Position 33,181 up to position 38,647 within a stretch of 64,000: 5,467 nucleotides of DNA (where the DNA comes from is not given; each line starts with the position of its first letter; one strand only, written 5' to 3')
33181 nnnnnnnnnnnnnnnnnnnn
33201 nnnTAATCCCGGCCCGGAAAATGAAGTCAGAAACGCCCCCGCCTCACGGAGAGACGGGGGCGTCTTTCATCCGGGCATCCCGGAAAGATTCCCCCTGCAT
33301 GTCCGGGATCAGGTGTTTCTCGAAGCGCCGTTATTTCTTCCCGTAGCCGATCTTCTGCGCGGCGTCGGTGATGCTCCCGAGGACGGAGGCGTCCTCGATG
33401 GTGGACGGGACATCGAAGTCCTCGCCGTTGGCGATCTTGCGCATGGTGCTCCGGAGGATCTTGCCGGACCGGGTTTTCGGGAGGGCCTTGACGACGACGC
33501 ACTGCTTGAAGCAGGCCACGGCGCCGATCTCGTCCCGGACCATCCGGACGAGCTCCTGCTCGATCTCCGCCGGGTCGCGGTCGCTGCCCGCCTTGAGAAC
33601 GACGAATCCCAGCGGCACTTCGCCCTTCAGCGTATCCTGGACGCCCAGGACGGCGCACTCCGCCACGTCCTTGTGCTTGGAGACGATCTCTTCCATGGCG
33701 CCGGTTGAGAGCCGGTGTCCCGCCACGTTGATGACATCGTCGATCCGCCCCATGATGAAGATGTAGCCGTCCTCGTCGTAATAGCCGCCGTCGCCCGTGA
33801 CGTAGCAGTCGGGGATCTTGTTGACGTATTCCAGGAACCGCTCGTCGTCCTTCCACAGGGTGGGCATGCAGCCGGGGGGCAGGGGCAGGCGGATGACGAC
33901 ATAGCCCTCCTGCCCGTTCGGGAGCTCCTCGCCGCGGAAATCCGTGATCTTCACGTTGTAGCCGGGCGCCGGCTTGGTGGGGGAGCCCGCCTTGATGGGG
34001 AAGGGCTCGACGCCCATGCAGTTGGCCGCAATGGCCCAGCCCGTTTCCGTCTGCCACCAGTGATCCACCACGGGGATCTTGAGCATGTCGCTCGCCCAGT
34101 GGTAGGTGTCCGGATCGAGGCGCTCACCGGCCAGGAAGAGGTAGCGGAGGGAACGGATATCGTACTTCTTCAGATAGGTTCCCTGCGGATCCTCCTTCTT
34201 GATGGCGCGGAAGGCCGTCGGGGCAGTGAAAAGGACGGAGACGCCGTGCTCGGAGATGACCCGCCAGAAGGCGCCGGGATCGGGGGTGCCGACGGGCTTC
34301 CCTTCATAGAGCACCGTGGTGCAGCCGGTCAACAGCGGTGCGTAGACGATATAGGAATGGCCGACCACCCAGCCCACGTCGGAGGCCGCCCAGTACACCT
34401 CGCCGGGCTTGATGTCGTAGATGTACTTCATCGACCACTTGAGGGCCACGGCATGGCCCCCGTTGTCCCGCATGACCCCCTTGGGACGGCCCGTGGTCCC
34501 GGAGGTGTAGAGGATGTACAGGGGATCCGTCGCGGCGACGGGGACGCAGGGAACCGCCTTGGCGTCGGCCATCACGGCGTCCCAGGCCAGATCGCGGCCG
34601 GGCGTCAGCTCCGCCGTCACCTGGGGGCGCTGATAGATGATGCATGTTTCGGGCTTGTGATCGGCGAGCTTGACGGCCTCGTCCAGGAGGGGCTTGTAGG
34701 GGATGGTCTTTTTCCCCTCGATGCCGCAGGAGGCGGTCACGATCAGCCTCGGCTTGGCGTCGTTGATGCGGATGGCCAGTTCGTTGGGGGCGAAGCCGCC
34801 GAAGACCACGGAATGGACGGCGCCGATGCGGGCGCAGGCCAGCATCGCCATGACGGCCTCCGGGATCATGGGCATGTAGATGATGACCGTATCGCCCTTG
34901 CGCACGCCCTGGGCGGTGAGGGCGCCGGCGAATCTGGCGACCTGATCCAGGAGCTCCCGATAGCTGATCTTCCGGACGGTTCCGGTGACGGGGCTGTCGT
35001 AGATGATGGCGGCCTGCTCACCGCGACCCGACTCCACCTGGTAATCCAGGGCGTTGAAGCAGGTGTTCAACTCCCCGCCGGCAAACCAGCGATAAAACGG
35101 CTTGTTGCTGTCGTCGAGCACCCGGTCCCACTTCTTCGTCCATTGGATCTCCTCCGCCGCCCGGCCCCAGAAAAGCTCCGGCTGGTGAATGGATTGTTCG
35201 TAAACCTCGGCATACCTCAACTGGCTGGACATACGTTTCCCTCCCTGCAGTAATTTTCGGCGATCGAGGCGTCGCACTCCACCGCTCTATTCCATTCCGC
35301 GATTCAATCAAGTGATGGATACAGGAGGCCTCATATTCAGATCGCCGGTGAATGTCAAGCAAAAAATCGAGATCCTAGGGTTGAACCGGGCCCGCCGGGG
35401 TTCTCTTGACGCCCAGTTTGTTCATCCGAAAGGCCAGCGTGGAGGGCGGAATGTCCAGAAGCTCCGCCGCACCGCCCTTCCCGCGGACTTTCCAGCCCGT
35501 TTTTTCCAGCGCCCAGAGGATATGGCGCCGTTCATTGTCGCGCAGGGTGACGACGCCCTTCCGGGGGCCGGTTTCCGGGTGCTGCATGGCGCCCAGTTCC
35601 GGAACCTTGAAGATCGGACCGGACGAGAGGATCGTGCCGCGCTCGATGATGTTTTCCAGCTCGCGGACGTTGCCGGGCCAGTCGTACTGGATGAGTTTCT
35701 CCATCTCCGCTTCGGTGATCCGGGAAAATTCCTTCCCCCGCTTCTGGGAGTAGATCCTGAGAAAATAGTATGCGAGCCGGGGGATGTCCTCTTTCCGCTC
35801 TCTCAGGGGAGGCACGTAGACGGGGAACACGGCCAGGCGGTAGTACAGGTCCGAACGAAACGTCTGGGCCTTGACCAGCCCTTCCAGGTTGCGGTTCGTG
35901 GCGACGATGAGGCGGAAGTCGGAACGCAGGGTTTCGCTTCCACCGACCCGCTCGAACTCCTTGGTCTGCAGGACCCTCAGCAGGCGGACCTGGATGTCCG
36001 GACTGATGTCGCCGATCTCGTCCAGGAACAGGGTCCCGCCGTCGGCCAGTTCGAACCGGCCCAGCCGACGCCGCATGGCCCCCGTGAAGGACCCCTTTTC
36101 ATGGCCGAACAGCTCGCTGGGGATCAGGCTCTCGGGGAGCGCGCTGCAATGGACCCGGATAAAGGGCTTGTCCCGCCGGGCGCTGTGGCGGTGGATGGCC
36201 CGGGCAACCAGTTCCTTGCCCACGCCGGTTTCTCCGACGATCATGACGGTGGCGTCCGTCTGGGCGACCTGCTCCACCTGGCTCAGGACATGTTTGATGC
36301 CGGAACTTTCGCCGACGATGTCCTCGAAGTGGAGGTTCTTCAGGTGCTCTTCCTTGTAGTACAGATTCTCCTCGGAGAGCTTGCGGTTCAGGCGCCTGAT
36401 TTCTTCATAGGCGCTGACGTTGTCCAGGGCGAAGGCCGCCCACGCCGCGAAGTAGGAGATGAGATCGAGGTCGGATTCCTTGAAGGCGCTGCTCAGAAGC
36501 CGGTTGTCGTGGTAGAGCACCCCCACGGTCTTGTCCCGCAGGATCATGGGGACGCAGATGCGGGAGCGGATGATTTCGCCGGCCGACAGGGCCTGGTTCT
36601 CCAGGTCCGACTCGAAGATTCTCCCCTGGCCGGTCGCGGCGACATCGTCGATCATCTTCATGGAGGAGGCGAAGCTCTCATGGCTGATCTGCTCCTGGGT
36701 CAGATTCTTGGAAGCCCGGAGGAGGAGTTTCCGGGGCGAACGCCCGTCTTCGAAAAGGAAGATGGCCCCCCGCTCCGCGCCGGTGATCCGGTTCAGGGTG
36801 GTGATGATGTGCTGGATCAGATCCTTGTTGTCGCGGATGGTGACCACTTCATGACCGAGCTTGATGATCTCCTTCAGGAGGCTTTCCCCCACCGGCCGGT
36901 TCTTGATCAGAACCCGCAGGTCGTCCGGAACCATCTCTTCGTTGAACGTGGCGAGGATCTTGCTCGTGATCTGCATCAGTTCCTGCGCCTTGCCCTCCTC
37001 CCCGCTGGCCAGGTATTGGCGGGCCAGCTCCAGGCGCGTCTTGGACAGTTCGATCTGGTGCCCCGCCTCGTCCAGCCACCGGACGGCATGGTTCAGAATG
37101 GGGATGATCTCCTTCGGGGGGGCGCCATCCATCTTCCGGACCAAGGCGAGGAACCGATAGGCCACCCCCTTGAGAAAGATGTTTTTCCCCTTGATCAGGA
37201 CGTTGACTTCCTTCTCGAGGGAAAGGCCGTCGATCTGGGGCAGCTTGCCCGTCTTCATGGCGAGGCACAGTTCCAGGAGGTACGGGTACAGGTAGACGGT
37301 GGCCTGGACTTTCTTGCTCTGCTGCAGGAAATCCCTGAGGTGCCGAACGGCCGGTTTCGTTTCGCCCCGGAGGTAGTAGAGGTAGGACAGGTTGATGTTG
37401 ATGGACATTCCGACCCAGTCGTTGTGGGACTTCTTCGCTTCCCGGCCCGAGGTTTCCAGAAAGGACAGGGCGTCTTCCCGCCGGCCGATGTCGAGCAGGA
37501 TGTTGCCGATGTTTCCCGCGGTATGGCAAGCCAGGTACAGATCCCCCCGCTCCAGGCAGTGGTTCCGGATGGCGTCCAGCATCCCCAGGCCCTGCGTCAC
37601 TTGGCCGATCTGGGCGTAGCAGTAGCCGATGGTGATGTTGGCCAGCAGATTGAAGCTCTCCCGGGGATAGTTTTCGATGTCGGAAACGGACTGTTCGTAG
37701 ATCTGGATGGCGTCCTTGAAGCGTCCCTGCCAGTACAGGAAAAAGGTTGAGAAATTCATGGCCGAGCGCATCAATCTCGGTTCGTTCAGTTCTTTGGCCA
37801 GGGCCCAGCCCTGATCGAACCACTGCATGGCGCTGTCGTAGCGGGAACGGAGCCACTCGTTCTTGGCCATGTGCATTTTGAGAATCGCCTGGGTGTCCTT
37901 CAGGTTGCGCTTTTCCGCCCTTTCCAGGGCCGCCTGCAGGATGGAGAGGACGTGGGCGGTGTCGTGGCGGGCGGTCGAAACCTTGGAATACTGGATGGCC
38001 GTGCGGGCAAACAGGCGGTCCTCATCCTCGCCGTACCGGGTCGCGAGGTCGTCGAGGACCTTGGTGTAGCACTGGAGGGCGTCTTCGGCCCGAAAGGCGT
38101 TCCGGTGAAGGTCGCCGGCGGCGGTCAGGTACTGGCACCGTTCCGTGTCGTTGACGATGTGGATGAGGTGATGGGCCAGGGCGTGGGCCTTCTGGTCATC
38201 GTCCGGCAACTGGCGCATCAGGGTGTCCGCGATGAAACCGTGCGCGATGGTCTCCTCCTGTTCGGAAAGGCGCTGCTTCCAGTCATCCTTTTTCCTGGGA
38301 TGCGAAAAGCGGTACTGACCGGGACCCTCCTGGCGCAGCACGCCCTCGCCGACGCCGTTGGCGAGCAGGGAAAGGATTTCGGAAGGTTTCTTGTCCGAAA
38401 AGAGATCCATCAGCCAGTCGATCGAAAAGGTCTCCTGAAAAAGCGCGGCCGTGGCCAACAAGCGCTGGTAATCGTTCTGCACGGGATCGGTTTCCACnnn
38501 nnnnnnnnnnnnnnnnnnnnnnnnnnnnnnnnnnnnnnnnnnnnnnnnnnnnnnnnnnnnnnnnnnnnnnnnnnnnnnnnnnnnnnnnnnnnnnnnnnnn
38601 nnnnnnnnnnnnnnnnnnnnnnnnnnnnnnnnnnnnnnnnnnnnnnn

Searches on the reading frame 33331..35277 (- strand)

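Call 41: search_protein_families(library=pfam, proteins=[window:33331-35277:-], max_evalue=0.0001)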
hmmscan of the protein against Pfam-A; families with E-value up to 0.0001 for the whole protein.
window:33331-35277:- (648 aa): 3 families
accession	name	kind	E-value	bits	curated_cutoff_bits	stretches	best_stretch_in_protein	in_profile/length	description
PF00501.34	AMP-binding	-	3.6e-80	270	29.9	1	86-465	9-377/384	AMP-binding enzyme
PF13193.12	AMP-binding_C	-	5.3e-26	91.8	24.5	1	528-606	2-76/76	AMP-binding enzyme C-terminal domain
PF16177.11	ACAS_N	-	1.5e-24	86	27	1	22-76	1-55/55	Acetyl-coenzyme A synthetase N-terminus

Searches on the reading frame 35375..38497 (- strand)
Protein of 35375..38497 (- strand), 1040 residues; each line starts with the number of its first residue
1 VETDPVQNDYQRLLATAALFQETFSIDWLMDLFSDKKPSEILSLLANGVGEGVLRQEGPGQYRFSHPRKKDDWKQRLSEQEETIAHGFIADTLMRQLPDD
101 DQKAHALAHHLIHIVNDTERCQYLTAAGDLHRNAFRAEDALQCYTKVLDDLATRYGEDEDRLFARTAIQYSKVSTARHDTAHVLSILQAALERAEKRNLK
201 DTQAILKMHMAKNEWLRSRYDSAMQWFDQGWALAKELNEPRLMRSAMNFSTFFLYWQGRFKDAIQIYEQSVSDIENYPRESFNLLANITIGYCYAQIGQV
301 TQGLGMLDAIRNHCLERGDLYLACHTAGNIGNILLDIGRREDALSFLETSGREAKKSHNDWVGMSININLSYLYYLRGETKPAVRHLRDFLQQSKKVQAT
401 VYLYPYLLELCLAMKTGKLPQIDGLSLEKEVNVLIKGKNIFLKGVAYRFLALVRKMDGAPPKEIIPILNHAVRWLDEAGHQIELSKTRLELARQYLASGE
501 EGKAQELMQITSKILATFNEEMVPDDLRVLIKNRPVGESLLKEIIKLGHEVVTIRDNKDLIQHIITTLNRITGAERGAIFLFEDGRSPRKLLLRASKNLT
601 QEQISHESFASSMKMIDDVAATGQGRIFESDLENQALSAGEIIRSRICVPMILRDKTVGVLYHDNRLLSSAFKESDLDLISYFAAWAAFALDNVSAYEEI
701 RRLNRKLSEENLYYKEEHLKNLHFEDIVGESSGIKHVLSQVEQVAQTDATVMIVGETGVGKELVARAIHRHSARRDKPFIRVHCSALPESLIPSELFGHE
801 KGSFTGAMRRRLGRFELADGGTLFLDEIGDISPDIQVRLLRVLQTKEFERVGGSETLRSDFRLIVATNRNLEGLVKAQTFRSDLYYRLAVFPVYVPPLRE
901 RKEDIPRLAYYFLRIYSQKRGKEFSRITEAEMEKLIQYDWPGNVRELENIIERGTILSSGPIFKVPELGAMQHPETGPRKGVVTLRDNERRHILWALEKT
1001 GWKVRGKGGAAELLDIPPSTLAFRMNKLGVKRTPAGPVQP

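Call 7: search_protein_families(library=pfam, proteins=[window:35375-38497:-])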
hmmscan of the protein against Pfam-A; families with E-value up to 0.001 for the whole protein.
window:35375-38497:- (1040 aa): 13 families
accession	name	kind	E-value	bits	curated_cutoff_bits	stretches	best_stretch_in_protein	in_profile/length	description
PF00158.32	Sigma54_activat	-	3.7e-69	232.1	20.2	1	727-893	1-167/168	Sigma-54 interaction domain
PF25601.1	AAA_lid_14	-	7.5e-22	77.4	27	1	899-969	1-71/87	AAA+ ATPase lid domain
PF14532.12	Sigma54_activ_2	-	9.8e-22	78.1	25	1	728-898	1-138/138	Sigma-54 interaction domain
PF13492.12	GAF_3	-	9.4e-14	52.4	27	1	558-693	3-129/129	GAF domain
PF01590.32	GAF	-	1e-10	42.7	22.4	1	558-691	3-133/133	GAF domain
PF13185.12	GAF_2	-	6.2e-10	39.9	28.6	1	558-692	5-136/136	GAF domain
PF13424.12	TPR_12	-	4.3e-09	36.9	30.1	0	287-349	6-70/77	Tetratricopeptide repeat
PF07728.20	AAA_5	-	6.2e-09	36.4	22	1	751-871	2-125/139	AAA domain (dynein-related subfamily)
PF13374.12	TPR_10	-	9.2e-09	35.5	27.5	0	253-272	11-30/42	Tetratricopeptide repeat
PF07724.20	AAA_2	-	1.8e-06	28.6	27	1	749-868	4-124/166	AAA domain (Cdc48 subfamily)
PF02954.25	HTH_8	-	6.3e-05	23.1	22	1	984-1027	1-41/42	Bacterial regulatory protein, Fis family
PF00004.35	AAA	-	0.0002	22.3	21.2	1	751-874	1-114/131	ATPase family associated with various cellular activities (AAA)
PF13176.12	TPR_7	-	0.00021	21.5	27.9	0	328-350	3-27/36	Tetratricopeptide repeat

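Call 9: find_related_loci(query=window:35375-38497:-, collection=genome_contigs, flank=10000)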
Query window:35375-38497:- (1040 aa) in genome_contigs; peptide patterns used: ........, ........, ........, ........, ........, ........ (x = any residue, [..] = any of these).
77 stretches matched a pattern; 45 encode a relative of the query (tblastn E <= 1e-3); 44 distinct loci.
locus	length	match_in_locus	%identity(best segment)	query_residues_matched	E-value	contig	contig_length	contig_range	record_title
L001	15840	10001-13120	96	1-1040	0e+0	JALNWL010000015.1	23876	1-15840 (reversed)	MAG: Syntrophales bacterium isolate SO_2016_LW2 bin 162 scaffold03732_LW138R_2016, whole genome shotgun sequence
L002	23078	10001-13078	69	9-1035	0e+0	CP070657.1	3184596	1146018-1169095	MAG: Deltaproteobacteria bacterium isolate bin80 chromosome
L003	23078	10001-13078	68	8-1036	0e+0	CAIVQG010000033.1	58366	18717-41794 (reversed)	MAG: uncultured delta proteobacterium isolate AlinenLipids_bin-4002 genome assembly, contig: bin-4002:33/83, whole genom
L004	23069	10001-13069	69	8-1032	0e+0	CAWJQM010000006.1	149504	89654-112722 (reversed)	MAG: uncultured delta proteobacterium isolate MFD02979.bin.2.91 genome assembly, contig: contig_114441, whole genome sho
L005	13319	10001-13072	68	9-1032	0e+0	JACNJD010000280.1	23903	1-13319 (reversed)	MAG: Candidatus Desulfacyla euxinica NIOZ-UU_NODE_2502_length_23903_cov_43.0665, whole genome shotgun sequence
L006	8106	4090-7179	66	8-1037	0e+0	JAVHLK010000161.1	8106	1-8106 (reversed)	MAG: Desulfomonilaceae bacterium isolate Ess09-10 NODE_161_length_8106_cov_9.221215, whole genome shotgun sequence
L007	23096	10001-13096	67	1-1032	0e+0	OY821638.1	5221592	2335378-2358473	MAG: Smithellaceae bacterium isolate 7d888188-1d27-4603-a379-950c855845c6 genome assembly, chromosome: 1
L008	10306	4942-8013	67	9-1032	0e+0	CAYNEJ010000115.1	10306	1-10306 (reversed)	MAG TPA_asm: uncultured Syntrophaceae bacterium isolate SRP192927_co6_611 genome assembly, contig: NODE_16625_length_103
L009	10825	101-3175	67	12-1035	0e+0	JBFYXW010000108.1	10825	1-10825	MAG: Syntrophaceae bacterium isolate PPR_0392 k121_1167058, whole genome shotgun sequence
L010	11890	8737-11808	66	9-1032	0e+0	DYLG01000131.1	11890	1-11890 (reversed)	MAG TPA_asm: Desulfomonile tiedjei isolate SulCav_AS07-7_56_9 SulCav_AS07_7_5281_length_11890_cov_6_143135, whole genome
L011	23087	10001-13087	66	8-1037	0e+0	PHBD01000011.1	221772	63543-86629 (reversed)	MAG: Deltaproteobacteria bacterium HGW-Deltaproteobacteria-19 bjp_ig2102_scaffold_223, whole genome shotgun sequence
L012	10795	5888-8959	65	9-1032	0e+0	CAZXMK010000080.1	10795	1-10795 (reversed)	MAG TPA_asm: uncultured Syntrophaceae bacterium isolate SRP278314_co2_182 genome assembly, contig: NODE_8306_length_1079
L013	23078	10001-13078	65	8-1033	0e+0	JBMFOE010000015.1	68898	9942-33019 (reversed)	MAG: Desulfomonilaceae bacterium isolate KM4338-29 NODE_15_length_68898_cov_7.082141, whole genome shotgun sequence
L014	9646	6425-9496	64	9-1032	0e+0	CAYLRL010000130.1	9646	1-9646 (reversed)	MAG TPA_asm: uncultured Syntrophales bacterium isolate binchicken_co17_258 genome assembly, contig: NODE_14812_length_96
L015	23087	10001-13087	65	4-1032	0e+0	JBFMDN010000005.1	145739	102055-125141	MAG: Thermodesulfobacteriota bacterium isolate MAG220 MAG220_5, whole genome shotgun sequence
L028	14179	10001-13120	55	8-1040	0e+0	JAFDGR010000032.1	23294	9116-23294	MAG: Deltaproteobacteria bacterium isolate Meg22_1012_Bin_323 Meg22_1012_Bin_323_scaffold_5425, whole genome shotgun seq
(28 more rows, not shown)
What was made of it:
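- In about 25 of 42 full-length orthologous loci (call 9) the palindrome lies 100-250 bp upstream of the activator gene.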

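Call 23: search_solved_structures(query=window:35375-38497:-, max_evalue=0.001)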
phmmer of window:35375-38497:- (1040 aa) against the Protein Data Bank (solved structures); distinct sequences matched with E-value up to 0.001: 38.
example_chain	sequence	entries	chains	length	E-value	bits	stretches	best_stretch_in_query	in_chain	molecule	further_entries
1ojl_A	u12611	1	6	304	5.4e-85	289.3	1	727-1024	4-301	TRANSCRIPTIONAL REGULATORY PROTEIN ZRAR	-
9qq6_C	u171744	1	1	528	6e-85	289.2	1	717-1030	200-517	Nif-specific regulatory protein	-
6jdi_A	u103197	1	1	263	1.5e-78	267.9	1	724-968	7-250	Nitrogen assimilation regulatory protein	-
26jl_A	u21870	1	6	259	4.4e-78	266.5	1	727-965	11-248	Flagellar regulatory protein A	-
5exp_A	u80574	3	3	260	6.7e-78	265.8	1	724-968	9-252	Transcriptional regulator FleQ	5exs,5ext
6j7e_A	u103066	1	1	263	7.7e-78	265.6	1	724-968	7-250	Nitrogen assimilation regulatory protein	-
7ejw_C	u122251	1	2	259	8e-78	265.6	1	724-968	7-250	Transcriptional regulator FleQ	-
5exx_A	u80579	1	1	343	8.2e-78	265.5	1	724-970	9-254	Transcriptional regulator FleQ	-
8p53_C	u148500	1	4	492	1.6e-77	264.6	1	724-969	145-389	Transcriptional regulator FleQ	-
8pb9_D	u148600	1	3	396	1.9e-77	264.4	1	722-968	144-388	Transcriptional regulator FleQ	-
6jdl_A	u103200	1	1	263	2e-77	264.3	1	724-968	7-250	Nitrogen assimilation regulatory protein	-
4l4u_A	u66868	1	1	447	2.3e-77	264.1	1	704-1030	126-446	Transcriptional regulator (NtrC family)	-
1ny5_A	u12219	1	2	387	5.7e-74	252.8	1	704-970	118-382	transcriptional regulator (NtrC family)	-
4ly6_A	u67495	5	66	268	2.2e-73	250.9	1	715-970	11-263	Transcriptional regulator (NtrC family)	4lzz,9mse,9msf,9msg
6iy8_A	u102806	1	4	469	2.5e-73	250.7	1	728-959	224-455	Positive regulator CapR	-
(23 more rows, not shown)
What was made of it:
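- On bacterial enhancer-binding protein (bEBP): ZraR and NifA structures hit at E = 5e-85 (call 23).
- Closest known: NtrC at glnAp2. Same: The AAA+ domain hits solved NtrC, ZraR and NifA structures at E = 1e-78 to 1e-85 (call 23).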

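Call 25: search_protein_families(library=ncbifam, proteins=[window:35375-38497:-], max_evalue=0.01)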
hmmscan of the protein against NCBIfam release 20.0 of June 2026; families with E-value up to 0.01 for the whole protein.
window:35375-38497:- (1040 aa): 33 families (the best 25 are shown)
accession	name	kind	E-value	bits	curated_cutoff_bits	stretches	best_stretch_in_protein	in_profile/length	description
TIGR01817.1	nifA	equivalog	3.1e-122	409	528.85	2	542-960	5-430/534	nif-specific transcriptional activator NifA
NF011958.0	PRK15429.1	equivalog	1.8e-109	367.3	830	1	643-1032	297-688/692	formate hydrogenlyase transcriptional activator FlhA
NF003451.0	PRK05022.1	equivalog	5.9e-103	345.3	476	1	646-958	115-423/512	nitric oxide reductase transcriptional regulator NorR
TIGR01818.1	ntrC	equivalog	1.8e-93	313.9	558.6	1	704-969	111-378/463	nitrogen regulation protein NR(I)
NF041552.1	TF_PrdR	equivalog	1.4e-92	310.9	795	1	700-1027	237-575/577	sigma-54 dependent transcriptional regulator PrdR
NF008469.0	PRK11361.1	equivalog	1.6e-92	310.7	714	1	709-971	127-389/461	acetoacetate metabolism transcriptional regulator AtoC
NF038308.1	RNA_repair_RtcR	equivalog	3.9e-92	309.8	650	1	711-961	166-425/530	RNA repair transcriptional activator RtcR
TIGR02915.1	PEP_resp_reg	equivalog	3.9e-91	306.1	502.6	1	707-1031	122-445/445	PEP-CTERM-box response regulator transcription factor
NF007689.0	PRK10365.1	equivalog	4.7e-91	305.8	760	1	726-1021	140-435/441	sigma-54-dependent response regulator transcription factor ZraR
TIGR02974.1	phageshock_pspF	equivalog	6.9e-83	278.6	443.55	1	727-955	1-230/336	phage shock protein operon transcriptional activator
NF050807.1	TransRegFlbDCaul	equivalog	2e-82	277.4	750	1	726-964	119-357/454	sigma-54-dependent transcriptional regulator FlbD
NF041906.1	V4R_TF_MobR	exception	6.1e-81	272.5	999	1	711-959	220-466/544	phenol degradation transcriptional regulator MobR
NF041946.1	LuxO_transreg_Vib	equivalog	1.9e-78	264.3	800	1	715-961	123-369/463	quorum-sensing sigma-54 dependent transcriptional regulator LuxO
NF008176.1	PRK10923.1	equivalog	5.2e-78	262.7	620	1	576-961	3-374/469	nitrogen regulation protein NR(I)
NF049963.1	RespRegFlgRCampy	domain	5.5e-76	256.1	750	1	695-960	104-369/429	fla regulon two-component system response regulator FlgR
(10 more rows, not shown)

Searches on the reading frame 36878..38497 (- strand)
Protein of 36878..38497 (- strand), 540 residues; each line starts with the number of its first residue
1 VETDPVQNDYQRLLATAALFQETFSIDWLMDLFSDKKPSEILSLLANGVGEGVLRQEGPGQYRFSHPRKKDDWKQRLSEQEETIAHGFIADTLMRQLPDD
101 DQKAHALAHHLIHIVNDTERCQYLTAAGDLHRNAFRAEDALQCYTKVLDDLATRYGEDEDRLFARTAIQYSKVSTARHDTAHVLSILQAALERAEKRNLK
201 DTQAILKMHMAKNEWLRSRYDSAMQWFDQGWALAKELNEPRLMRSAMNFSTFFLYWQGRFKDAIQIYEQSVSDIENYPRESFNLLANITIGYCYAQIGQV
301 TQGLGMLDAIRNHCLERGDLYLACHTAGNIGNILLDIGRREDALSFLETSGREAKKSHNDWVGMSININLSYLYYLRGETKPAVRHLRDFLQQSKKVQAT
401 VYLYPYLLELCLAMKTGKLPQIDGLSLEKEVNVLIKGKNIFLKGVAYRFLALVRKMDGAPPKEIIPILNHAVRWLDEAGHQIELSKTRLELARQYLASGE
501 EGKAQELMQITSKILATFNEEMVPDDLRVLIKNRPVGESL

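Call 34: search_protein_families(library=pfam, proteins=[window:36878-38497:-], max_evalue=1)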
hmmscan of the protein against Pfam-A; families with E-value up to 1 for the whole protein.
window:36878-38497:- (540 aa): 13 families
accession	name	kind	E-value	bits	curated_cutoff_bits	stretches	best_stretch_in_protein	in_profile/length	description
PF13424.12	TPR_12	-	1.5e-10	41.6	30.1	1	287-349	6-70/77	Tetratricopeptide repeat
PF13374.12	TPR_10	-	2.1e-10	40.7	27.5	0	253-272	11-30/42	Tetratricopeptide repeat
PF07719.23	TPR_2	-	4.9e-05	23.6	27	0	123-148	3-28/34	Tetratricopeptide repeat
PF14559.12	TPR_19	-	5.3e-05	23.9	25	1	257-311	4-52/68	Tetratricopeptide repeat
PF13428.12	TPR_14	-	6.8e-05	23.6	23.5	0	254-273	11-30/44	Tetratricopeptide repeat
PF00515.34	TPR_1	-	0.00011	22.3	27.8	0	254-270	11-27/34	Tetratricopeptide repeat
PF13176.12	TPR_7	-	0.0002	21.6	27.9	0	328-350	3-27/36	Tetratricopeptide repeat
PF13181.12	TPR_8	-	0.0013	19.2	25.7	0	328-348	5-25/34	Tetratricopeptide repeat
PF13174.12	TPR_6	-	0.004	18.1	26.3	0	370-393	6-29/33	Tetratricopeptide repeat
PF18710.7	ComR_TPR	-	0.012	15.7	26.5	1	123-245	95-217/222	ComR tetratricopeptide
PF11817.14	Foie-gras_1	-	0.024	14.8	23.3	1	169-228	152-212/257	Foie gras liver health family 1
PF07721.20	TPR_4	-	0.058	14.5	27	0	488-508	4-24/26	Tetratricopeptide repeat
PF12895.13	ANAPC3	-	0.078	13.7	27.2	0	257-347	2-79/82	Anaphase-promoting complex, cyclosome, subunit 3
